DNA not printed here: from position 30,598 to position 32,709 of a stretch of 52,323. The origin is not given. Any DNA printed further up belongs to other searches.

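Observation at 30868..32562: Unusual C-terminal extension on the Maf protein: nucleotidyltransferase-like domain plus a radical-SAM-like barrel lacking the CxxxCxxC cluster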

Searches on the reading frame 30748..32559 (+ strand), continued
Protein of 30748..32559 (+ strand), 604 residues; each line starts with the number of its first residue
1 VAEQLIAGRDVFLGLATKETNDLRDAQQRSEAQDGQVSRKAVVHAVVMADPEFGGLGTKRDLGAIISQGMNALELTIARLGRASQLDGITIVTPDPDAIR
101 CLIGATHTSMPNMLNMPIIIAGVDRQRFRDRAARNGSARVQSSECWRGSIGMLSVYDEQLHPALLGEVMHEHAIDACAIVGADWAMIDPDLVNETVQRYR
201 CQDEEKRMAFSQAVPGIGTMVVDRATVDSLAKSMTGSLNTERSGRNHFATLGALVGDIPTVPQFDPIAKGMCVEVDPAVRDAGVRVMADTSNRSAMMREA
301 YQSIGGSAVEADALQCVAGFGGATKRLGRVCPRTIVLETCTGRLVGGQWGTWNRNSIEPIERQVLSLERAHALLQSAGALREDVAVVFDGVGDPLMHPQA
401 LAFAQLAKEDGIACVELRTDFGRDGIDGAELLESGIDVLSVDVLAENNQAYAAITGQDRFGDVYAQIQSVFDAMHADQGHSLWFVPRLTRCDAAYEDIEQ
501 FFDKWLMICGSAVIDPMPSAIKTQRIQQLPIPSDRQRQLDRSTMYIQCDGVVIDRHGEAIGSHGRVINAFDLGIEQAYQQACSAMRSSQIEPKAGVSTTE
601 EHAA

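Call 31: fold_search(model_id=the predicted structure, library=pdb)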
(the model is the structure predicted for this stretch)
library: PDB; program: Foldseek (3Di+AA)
matches with E <= 10: 1411; with E <= 0.001: 102
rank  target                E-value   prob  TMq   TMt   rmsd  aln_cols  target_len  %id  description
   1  5v1q_B                8.4e-08  1.00  0.29  0.37   8.6       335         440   11  Crystal structure of Streptococcus suis SuiB (released 2017-08-30)
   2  8hzv_C                9.9e-08  1.00  0.31  0.36  12.6       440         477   13  The crystal structure of a Radical SAM Enzyme DesII (released 2024-07-10)
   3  8hzy_A                1.5e-07  1.00  0.28  0.34  11.5       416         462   13  The crystal structure of a Radical SAM Enzyme DesII (released 2024-07-10)
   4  5v1t_A                1.9e-07  1.00  0.29  0.37   7.9       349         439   10  Crystal structure of Streptococcus suis SuiB bound to precursor peptide SuiA (released 2017-08-30)
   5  8hzv_B                2.0e-07  1.00  0.29  0.34  12.6       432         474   13  The crystal structure of a Radical SAM Enzyme DesII (released 2024-07-10)
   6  8hzv_D                2.2e-07  1.00  0.28  0.33  12.6       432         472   13  The crystal structure of a Radical SAM Enzyme DesII (released 2024-07-10)
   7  8hzy_B                3.2e-07  1.00  0.28  0.34  12.3       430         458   13  The crystal structure of a Radical SAM Enzyme DesII (released 2024-07-10)
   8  7vob                  3.4e-07  1.00  0.30  0.49  10.0       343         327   11  The crystal structure of a Radical SAM Enzyme BlsE involved in the Biosynthesis of Blasticidin S (released 2022-05-04)
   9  5v1q_A                3.6e-07  1.00  0.34  0.44   7.0       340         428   10  Crystal structure of Streptococcus suis SuiB (released 2017-08-30)
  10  5v1s_B                3.6e-07  1.00  0.30  0.38   8.3       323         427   10  Crystal structure of Streptococcus suis SuiB bound to S-adenosylmethionine (released 2017-08-30)
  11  8hzv_A                7.0e-07  1.00  0.30  0.34  12.4       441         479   13  The crystal structure of a Radical SAM Enzyme DesII (released 2024-07-10)
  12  9dfw_C                7.8e-07  1.00  0.32  0.61   5.6       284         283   14  X-ray crystal structure of an engineered Viperin-like enzyme from T. virens with bound CTP and SAM (released 2025-02-12)
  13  6efn                  1.2e-06  1.00  0.35  0.50   6.1       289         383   11  Structure of a RiPP maturase, SkfB (released 2018-10-24)
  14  9dgw_C                1.5e-06  1.00  0.32  0.63   5.3       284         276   14  X-ray crystal structure of the Viperin-like enzyme from T. virens with bound CTP and SAM (released 2025-02-12)
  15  9dfn                  1.8e-06  1.00  0.33  0.64   6.9       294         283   10  X-ray crystal structure of the second viperin-like enzyme from Trichoderma virens with bound CTP and SAM (released 2025-02-19)
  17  6oew_A                2.4e-06  1.00  0.30  0.64   6.6       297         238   10  Structure of a Cytidylyltransferase from Leptospira borgpetersenii serovar Hardjo-bovis (strain JB197) (released 2019-04-17)
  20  6oew_B                4.2e-06  1.00  0.30  0.64   6.5       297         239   10  Structure of a Cytidylyltransferase from Leptospira borgpetersenii serovar Hardjo-bovis (strain JB197) (released 2019-04-17)
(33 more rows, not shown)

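Call 33: search_protein_families(library=ncbifam, proteins=[P0007, P0008, P0162, P0215, P0227, P0254, P0249, P0212, P0120, P0172], max_evalue=0.01)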
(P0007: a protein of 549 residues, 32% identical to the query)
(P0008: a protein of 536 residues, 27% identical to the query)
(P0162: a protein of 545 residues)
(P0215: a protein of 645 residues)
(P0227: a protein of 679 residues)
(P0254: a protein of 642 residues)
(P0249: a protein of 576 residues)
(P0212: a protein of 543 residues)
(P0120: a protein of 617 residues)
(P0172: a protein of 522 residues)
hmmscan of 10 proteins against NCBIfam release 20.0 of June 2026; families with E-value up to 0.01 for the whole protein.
P0007 (549 aa): 3 families
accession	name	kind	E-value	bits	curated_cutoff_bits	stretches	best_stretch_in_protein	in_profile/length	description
TIGR04321.1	spiroSPASM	subfamily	5.1e-35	121.1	250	1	129-547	87-506/510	spiro-SPASM protein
TIGR04317.1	W_rSAM_matur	equivalog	4.3e-08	32.7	380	1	304-446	32-172/349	tungsten cofactor oxidoreductase radical SAM maturase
TIGR04311.1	rSAM_Geo_metal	subfamily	0.0035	16.5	400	1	324-409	51-139/423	radical SAM/SPASM family putative metalloenzyme maturase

P0008 (536 aa): 7 families
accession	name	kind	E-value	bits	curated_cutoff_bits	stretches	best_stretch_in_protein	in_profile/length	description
TIGR04321.1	spiroSPASM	subfamily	1.6e-29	103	250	1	217-534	189-506/510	spiro-SPASM protein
TIGR04317.1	W_rSAM_matur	equivalog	2.4e-09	36.8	380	1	290-426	32-167/349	tungsten cofactor oxidoreductase radical SAM maturase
TIGR04251.1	SCM_rSAM_ScmF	equivalog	1.6e-05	24.5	400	0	289-397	35-143/353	SynChlorMet cassette radical SAM/SPASM protein ScmF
TIGR04133.1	rSAM_w_lipo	hypoth_equivalog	5.5e-05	22.2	425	1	473-534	269-325/350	TIGR04133 family radical SAM/SPASM protein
TIGR04311.1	rSAM_Geo_metal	subfamily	0.00044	19.4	400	0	293-405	36-149/423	radical SAM/SPASM family putative metalloenzyme maturase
TIGR04545.1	rSAM_ahbD_hemeb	equivalog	0.0045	16.5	500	1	287-382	26-120/339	heme b synthase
TIGR04085.1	rSAM_more_4Fe4S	domain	0.0049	17.3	27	1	465-531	1-65/93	SPASM domain-containing protein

P0162 (545 aa): 15 families
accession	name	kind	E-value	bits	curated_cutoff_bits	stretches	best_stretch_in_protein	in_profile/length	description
TIGR04321.1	spiroSPASM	subfamily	2e-35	122.5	250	1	225-543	189-506/510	spiro-SPASM protein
TIGR04317.1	W_rSAM_matur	equivalog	5.1e-10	39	380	1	314-435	48-167/349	tungsten cofactor oxidoreductase radical SAM maturase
TIGR04311.1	rSAM_Geo_metal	subfamily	2.8e-07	29.9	400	1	296-435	31-170/423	radical SAM/SPASM family putative metalloenzyme maturase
TIGR04545.1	rSAM_ahbD_hemeb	equivalog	9.3e-07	28.6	500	1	287-399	18-129/339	heme b synthase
TIGR04053.2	TIGR04053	equivalog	1.9e-05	24.1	395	1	288-393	27-133/366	TIGR04053 family radical SAM/SPASM domain-containing protein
NF045646.2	rSAM_Se_TrsS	equivalog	0.00032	19.4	490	1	291-405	107-223/441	radical SAM (seleno)protein TrsS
TIGR02668.1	moaA_archaeal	equivalog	0.0004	19.5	325.25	1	319-407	60-146/303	GTP 3',8-cyclase MoaA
NF001199.0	PRK00164.2-1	equivalog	0.001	18.3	231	1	319-406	62-147/308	GTP 3',8-cyclase MoaA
TIGR04051.1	rSAM_NirJ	equivalog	0.0013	17.8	515.45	1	297-384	30-115/354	heme d1 biosynthesis radical SAM protein NirJ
TIGR04055.1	rSAM_NirJ2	equivalog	0.0014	18.3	500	1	286-388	18-116/326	putative heme d1 biosynthesis radical SAM protein NirJ2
TIGR04347.1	pseudo_SAM_Halo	equivalog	0.0016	17.8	525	0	289-383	58-150/390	TIGR04347 family pseudo-SAM/SPASM protein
NF045702.1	rSAM_GDGT_ether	equivalog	0.0024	16.6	450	1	320-427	140-242/486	tetraether lipid synthase Tes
NF050035.1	rSAM_WgK_link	exception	0.0037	16.3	650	1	295-402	36-141/367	radical SAM/SPASM peptide maturase WgkB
TIGR03962.1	mycofact_rSAM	equivalog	0.0044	16.2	265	1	298-404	40-144/339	mycofactocin radical SAM maturase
TIGR03972.1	rSAM_TYW1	equivalog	0.0059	15.7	317.95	1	319-411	122-209/297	4-demethylwyosine synthase TYW1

P0215 (645 aa): 4 families
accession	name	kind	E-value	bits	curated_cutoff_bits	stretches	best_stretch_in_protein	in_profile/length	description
TIGR04321.1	spiroSPASM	subfamily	3.4e-35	121.7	250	1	354-644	220-506/510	spiro-SPASM protein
TIGR04317.1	W_rSAM_matur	equivalog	2.2e-08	33.6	380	1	395-533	35-164/349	tungsten cofactor oxidoreductase radical SAM maturase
TIGR04311.1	rSAM_Geo_metal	subfamily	3.1e-05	23.2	400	1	364-468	2-108/423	radical SAM/SPASM family putative metalloenzyme maturase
NF045646.2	rSAM_Se_TrsS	equivalog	0.0048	15.5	490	0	367-454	88-176/441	radical SAM (seleno)protein TrsS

P0227 (679 aa): 11 families
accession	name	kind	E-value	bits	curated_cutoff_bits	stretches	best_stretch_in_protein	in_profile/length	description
TIGR04317.1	W_rSAM_matur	equivalog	8.3e-11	41.6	380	1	405-542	7-143/349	tungsten cofactor oxidoreductase radical SAM maturase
TIGR04321.1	spiroSPASM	subfamily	2.2e-09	36.5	250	1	400-657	229-483/510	spiro-SPASM protein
TIGR02668.1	moaA_archaeal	equivalog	2.1e-07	30.2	325.25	1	427-543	36-149/303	GTP 3',8-cyclase MoaA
NF001199.0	PRK00164.2-1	equivalog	4.6e-06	26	231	1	427-544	38-152/308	GTP 3',8-cyclase MoaA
TIGR04311.1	rSAM_Geo_metal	subfamily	2e-05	23.8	400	1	428-541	31-145/423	radical SAM/SPASM family putative metalloenzyme maturase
TIGR02666.1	moaA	equivalog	6.9e-05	22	284.05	1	428-537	40-152/336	GTP 3',8-cyclase MoaA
TIGR04466.1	rSAM_BlsE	equivalog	0.00024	20.7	400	1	432-529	32-128/327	cytosylglucuronate decarboxylase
TIGR02109.1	PQQ_syn_pqqE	equivalog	0.00064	18.7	381.35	1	399-523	4-128/358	pyrroloquinoline quinone biosynthesis protein PqqE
TIGR04053.2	TIGR04053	equivalog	0.0037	16.6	395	1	452-542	61-152/366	TIGR04053 family radical SAM/SPASM domain-containing protein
TIGR04003.1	rSAM_BssD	equivalog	0.0042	16.3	496.45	1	451-539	131-217/314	[benzylsuccinate synthase]-activating enzyme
TIGR04038.1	tatD_link_rSAM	subfamily_domain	0.0061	16.4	129.7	0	428-520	42-134/192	TatD family nuclease-associated radical SAM protein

P0254 (642 aa): 9 families
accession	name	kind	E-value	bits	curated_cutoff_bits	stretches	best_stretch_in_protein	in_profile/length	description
TIGR04321.1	spiroSPASM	subfamily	4.8e-15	55.2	250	1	257-619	127-483/510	spiro-SPASM protein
TIGR04317.1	W_rSAM_matur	equivalog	9.5e-09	34.8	380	1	365-499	5-138/349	tungsten cofactor oxidoreductase radical SAM maturase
TIGR04311.1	rSAM_Geo_metal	subfamily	1.3e-08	34.4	400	1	362-497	1-139/423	radical SAM/SPASM family putative metalloenzyme maturase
TIGR04053.2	TIGR04053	equivalog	0.00011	21.6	395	1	393-484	38-131/366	TIGR04053 family radical SAM/SPASM domain-containing protein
NF001199.0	PRK00164.2-1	equivalog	0.00047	19.4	231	1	365-498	13-146/308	GTP 3',8-cyclase MoaA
TIGR03962.1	mycofact_rSAM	equivalog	0.00082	18.6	265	1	363-502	11-149/339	mycofactocin radical SAM maturase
TIGR04347.1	pseudo_SAM_Halo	equivalog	0.0015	17.8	525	1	398-468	73-142/390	TIGR04347 family pseudo-SAM/SPASM protein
TIGR02109.1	PQQ_syn_pqqE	equivalog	0.0018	17.3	381.35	1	363-483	6-126/358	pyrroloquinoline quinone biosynthesis protein PqqE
TIGR02668.1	moaA_archaeal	equivalog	0.0022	17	325.25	1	366-498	12-144/303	GTP 3',8-cyclase MoaA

P0249 (576 aa): 6 families
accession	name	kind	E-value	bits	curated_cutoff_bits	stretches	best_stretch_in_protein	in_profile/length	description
TIGR04321.1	spiroSPASM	subfamily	8.2e-15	54.4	250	1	125-539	78-483/510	spiro-SPASM protein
TIGR04317.1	W_rSAM_matur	equivalog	4.8e-07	29.2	380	1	306-425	25-141/349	tungsten cofactor oxidoreductase radical SAM maturase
TIGR02109.1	PQQ_syn_pqqE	equivalog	0.00017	20.6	381.35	1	316-406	39-128/358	pyrroloquinoline quinone biosynthesis protein PqqE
TIGR04311.1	rSAM_Geo_metal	subfamily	0.0029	16.7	400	1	332-434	50-154/423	radical SAM/SPASM family putative metalloenzyme maturase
TIGR04347.1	pseudo_SAM_Halo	equivalog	0.0034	16.7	525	1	309-414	63-166/390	TIGR04347 family pseudo-SAM/SPASM protein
TIGR04251.1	SCM_rSAM_ScmF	equivalog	0.0093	15.4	400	0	301-414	23-136/353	SynChlorMet cassette radical SAM/SPASM protein ScmF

P0212 (543 aa): 16 families
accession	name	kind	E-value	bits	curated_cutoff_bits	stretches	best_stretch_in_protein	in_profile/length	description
TIGR04317.1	W_rSAM_matur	equivalog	2.3e-08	33.6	380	1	293-404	33-143/349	tungsten cofactor oxidoreductase radical SAM maturase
TIGR04321.1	spiroSPASM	subfamily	2.2e-07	29.9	250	1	263-400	230-379/510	spiro-SPASM protein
TIGR04053.2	TIGR04053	equivalog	3.4e-06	26.6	395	1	291-397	36-145/366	TIGR04053 family radical SAM/SPASM domain-containing protein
TIGR04545.1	rSAM_ahbD_hemeb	equivalog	7.6e-06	25.6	500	1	292-395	29-132/339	heme b synthase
TIGR04347.1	pseudo_SAM_Halo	equivalog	7.7e-05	22.1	525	1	290-393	65-167/390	TIGR04347 family pseudo-SAM/SPASM protein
TIGR04311.1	rSAM_Geo_metal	subfamily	7.9e-05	21.9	400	1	288-396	29-141/423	radical SAM/SPASM family putative metalloenzyme maturase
TIGR04251.1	SCM_rSAM_ScmF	equivalog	0.00015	21.3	400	1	313-398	57-142/353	SynChlorMet cassette radical SAM/SPASM protein ScmF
TIGR02668.1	moaA_archaeal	equivalog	0.00048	19.2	325.25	1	293-395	40-141/303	GTP 3',8-cyclase MoaA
TIGR04055.1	rSAM_NirJ2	equivalog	0.00056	19.5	500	1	293-379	29-114/326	putative heme d1 biosynthesis radical SAM protein NirJ2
TIGR04054.1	rSAM_NirJ1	equivalog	0.0017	17.1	650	1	293-402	66-174/387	putative heme d1 biosynthesis radical SAM protein NirJ1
TIGR04038.1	tatD_link_rSAM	subfamily_domain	0.0019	18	129.7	1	298-382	46-134/192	TatD family nuclease-associated radical SAM protein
NF038332.1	rSAM_rare_HxsC4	exception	0.0021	17.2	500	1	291-402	44-155/335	radical SAM protein HxsC4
TIGR02109.1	PQQ_syn_pqqE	equivalog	0.0023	16.9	381.35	1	297-393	41-136/358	pyrroloquinoline quinone biosynthesis protein PqqE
NF001199.0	PRK00164.2-1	equivalog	0.0025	17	231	1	292-395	41-143/308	GTP 3',8-cyclase MoaA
TIGR04051.1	rSAM_NirJ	equivalog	0.0027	16.7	515.45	1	293-394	32-132/354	heme d1 biosynthesis radical SAM protein NirJ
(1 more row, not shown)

P0120 (617 aa): 5 families
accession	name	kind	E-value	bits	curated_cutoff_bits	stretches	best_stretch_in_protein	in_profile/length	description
TIGR04321.1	spiroSPASM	subfamily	8.1e-08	31.4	250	1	357-513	257-414/510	spiro-SPASM protein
TIGR04317.1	W_rSAM_matur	equivalog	5.8e-07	28.9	380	1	360-480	30-148/349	tungsten cofactor oxidoreductase radical SAM maturase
TIGR04545.1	rSAM_ahbD_hemeb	equivalog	8.5e-05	22.1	500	1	352-455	18-123/339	heme b synthase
TIGR04311.1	rSAM_Geo_metal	subfamily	0.0031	16.6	400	1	366-468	37-139/423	radical SAM/SPASM family putative metalloenzyme maturase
TIGR04053.2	TIGR04053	equivalog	0.0033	16.7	395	1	349-461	23-138/366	TIGR04053 family radical SAM/SPASM domain-containing protein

P0172 (522 aa): 4 families
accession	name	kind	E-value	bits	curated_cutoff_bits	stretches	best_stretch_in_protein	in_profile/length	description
TIGR04321.1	spiroSPASM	subfamily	6.8e-15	54.7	250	1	187-428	180-414/510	spiro-SPASM protein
TIGR04317.1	W_rSAM_matur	equivalog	0.00082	18.6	380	1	293-404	53-158/349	tungsten cofactor oxidoreductase radical SAM maturase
TIGR04251.1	SCM_rSAM_ScmF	equivalog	0.0022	17.4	400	1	299-365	61-127/353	SynChlorMet cassette radical SAM/SPASM protein ScmF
TIGR04311.1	rSAM_Geo_metal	subfamily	0.0069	15.5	400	1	293-387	51-148/423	radical SAM/SPASM family putative metalloenzyme maturase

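Call 34: search_solved_structures(query=A2, max_evalue=1, show_alignments=0)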
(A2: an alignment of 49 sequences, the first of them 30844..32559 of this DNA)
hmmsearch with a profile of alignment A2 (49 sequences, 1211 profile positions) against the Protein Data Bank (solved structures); distinct sequences matched with E-value up to 1: 12.
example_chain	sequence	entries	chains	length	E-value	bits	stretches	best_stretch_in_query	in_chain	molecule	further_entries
5mu5_A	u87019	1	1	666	1.1e-05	26.7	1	240-289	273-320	Uncharacterized protein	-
8sd5_A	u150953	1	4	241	0.0021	19.1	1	211-290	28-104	6-hydroxymethyl-7,8-dihydropterin pyrophosphokinase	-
8sbu_A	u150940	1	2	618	0.0092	17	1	211-290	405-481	Maltose/maltodextrin-binding periplasmic protein,6-hydroxymethyl-7,8-dihydropterin pyropho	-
6t9i_G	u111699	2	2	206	0.021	15.8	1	1070-1198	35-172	Transcription initiation factor TFIID subunit 10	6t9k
7bi7_A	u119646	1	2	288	0.16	12.9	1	974-1068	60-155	FeMo cofactor biosynthesis protein NifB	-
7jmb_A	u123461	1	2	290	0.16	12.9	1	974-1068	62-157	Nitrogenase iron-molybdenum cofactor biosynthesis protein NifB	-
7jma_A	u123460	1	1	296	0.17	12.8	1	974-1068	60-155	Nitrogenase iron-molybdenum cofactor biosynthesis protein NifB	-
5apq_A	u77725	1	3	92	0.22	12.4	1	497-572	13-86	GENERAL CONTROL PROTEIN GCN4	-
4kt7_A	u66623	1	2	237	0.34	11.8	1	673-732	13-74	2-C-methyl-D-erythritol 4-phosphate cytidylyltransferase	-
9r1l_A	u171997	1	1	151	0.38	11.6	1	481-577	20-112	sc-apCC-4-SN38-1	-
7vob_C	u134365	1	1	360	0.96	10.3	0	1003-1064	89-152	Cytosylglucuronate decarboxylase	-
7voc_C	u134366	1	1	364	0.98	10.3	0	1003-1064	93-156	Cytosylglucuronate decarboxylase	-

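Call 48: find_related_loci(query=A4, collection=genome_contigs, flank=6000)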
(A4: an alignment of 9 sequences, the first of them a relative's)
Query A4 (567 aa) in genome_contigs; peptide patterns used: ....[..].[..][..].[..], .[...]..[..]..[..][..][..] (x = any residue, [..] = any of these).
206 stretches matched a pattern; 78 encode a relative of the query (tblastn E <= 1e-3); 78 distinct loci.
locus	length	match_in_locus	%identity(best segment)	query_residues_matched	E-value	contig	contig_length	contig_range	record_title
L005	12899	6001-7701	100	1-567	0e+0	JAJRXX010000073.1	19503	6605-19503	MAG: Planctomycetota bacterium isolate Dive96_bin3.198 k141_4827680, whole genome shotgun sequence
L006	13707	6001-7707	64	1-567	0e+0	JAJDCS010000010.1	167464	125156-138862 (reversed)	MAG: Phycisphaeraceae bacterium isolate OFTM12 OFTM12_9, whole genome shotgun sequence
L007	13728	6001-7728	62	1-567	0e+0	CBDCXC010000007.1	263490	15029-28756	MAG: Phycisphaeraceae bacterium isolate 5f5fa0a8-143a-4917-8ded-da447256ad14 genome assembly, contig: contig_7, whole ge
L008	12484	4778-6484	58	1-567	0e+0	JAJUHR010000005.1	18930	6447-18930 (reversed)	MAG: Planctomycetota bacterium isolate bin69 k141_154411_length_18930_cov_28.5686, whole genome shotgun sequence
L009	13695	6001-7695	60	2-567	0e+0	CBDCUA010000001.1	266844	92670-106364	MAG: Phycisphaeraceae bacterium isolate ab2f064c-c327-4047-8da2-9c7ef337f7e9 genome assembly, contig: contig_1, whole ge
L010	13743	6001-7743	56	2-567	0e+0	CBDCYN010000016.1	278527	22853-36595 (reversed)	MAG: Phycisphaeraceae bacterium isolate 2d72df3c-1958-40e7-af3c-25a6412fd2e5 genome assembly, contig: contig_16, whole g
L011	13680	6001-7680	56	1-567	0e+0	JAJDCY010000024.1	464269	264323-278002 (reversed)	MAG: Phycisphaeraceae bacterium isolate OFTM57 OFTM57_23, whole genome shotgun sequence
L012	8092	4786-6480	58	1-567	0e+0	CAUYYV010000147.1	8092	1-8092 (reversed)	MAG: Phycisphaerae bacterium isolate CB27_Tmax.91 genome assembly, contig: Ga0310121_10008878, whole genome shotgun sequ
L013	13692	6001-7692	56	1-567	0e+0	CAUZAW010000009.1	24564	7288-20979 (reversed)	MAG: Phycisphaerae bacterium isolate CB11b_Tmax.45 genome assembly, contig: Ga0310125_10000244, whole genome shotgun seq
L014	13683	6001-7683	55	1-567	0e+0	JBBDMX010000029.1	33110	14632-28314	MAG: Phycisphaeraceae bacterium isolate LejiaB_64_30 Lejia_B_1601_length_33110_cov_17, whole genome shotgun sequence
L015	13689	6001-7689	55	1-567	0e+0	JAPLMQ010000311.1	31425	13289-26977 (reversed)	MAG: Planctomycetota bacterium isolate LacPavin_0920_WC57_MAG_68_11 LacPavin_0920_WC57_scaffold_256056, whole genome sho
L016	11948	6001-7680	52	1-567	0e+0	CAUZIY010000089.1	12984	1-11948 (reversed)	MAG: Phycisphaerae bacterium isolate CB11b_Tmax.19 genome assembly, contig: Ga0310125_10001191, whole genome shotgun seq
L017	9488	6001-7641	52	5-567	0e+0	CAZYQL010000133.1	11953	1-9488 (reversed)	MAG TPA_asm: uncultured Phycisphaeraceae bacterium isolate SRP128246_co1_458 genome assembly, contig: NODE_12932_length_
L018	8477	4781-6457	51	4-566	0e+0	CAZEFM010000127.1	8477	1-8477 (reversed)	MAG TPA_asm: uncultured Phycisphaeraceae bacterium isolate SRP268622_co1_289 genome assembly, contig: NODE_20359_length_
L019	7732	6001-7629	52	5-567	0e+0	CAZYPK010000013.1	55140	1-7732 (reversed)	MAG TPA_asm: uncultured Phycisphaeraceae bacterium isolate SRP344714_co2_493 genome assembly, contig: NODE_1327_length_5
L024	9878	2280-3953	50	1-567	1e-175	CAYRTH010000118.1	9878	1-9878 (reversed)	MAG TPA_asm: uncultured Phycisphaeraceae bacterium isolate SRP072547_co1_432 genome assembly, contig: NODE_13726_length_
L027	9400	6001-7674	49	1-567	3e-173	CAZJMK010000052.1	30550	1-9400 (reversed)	MAG TPA_asm: uncultured Phycisphaeraceae bacterium isolate SRP290908_co1_418 genome assembly, contig: NODE_1781_length_3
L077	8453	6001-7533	29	32-567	9e-60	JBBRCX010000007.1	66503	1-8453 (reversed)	MAG: Tepidisphaerales bacterium isolate Co_metawrap_2425 Cmw_2425_k141_3285052_length_66503_cov_13.9984, whole genome sh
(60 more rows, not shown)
